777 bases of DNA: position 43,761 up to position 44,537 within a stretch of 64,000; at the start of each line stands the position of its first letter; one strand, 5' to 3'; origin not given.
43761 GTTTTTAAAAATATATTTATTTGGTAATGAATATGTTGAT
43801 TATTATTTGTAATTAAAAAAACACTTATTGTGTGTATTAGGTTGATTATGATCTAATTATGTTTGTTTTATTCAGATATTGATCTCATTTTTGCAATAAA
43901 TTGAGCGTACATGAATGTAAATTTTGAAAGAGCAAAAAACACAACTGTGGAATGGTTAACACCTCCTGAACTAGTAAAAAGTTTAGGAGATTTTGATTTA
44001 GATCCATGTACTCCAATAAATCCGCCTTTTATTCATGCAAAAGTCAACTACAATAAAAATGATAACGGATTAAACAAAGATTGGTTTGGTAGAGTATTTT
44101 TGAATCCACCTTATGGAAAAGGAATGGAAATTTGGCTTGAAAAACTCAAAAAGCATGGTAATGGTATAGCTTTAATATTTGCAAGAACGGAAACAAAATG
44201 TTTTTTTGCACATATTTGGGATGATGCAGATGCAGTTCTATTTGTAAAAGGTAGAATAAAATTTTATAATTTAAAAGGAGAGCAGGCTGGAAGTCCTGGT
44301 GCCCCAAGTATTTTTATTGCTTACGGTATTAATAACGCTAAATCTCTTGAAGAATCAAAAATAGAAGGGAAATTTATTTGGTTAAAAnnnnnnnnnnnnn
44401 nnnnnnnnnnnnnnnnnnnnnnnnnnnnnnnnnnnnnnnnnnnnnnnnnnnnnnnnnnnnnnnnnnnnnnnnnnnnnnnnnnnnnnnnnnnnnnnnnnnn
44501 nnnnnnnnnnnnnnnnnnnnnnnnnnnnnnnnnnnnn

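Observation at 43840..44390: Phage-type N6-adenine methyltransferase convergently overlapping a methyl-adenine-dependent nuclease operon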

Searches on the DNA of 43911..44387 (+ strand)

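Call 67: search_rna_families(source=L022, start=7300, end=7700, threshold=evalue, max_evalue=1)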
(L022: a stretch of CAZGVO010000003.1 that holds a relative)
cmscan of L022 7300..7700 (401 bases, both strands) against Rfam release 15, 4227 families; matches with E-value up to 1: 2.
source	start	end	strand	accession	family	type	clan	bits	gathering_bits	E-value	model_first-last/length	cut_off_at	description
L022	7446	7531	+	RF01705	Flavo-1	Gene; sRNA;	-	55.1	42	2e-11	1-76/76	no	Flavo-1 RNA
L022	7476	7512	-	RF00486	mir-129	Gene; miRNA;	-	19.2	48.6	0.25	1-75/75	no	mir-129 microRNA precursor family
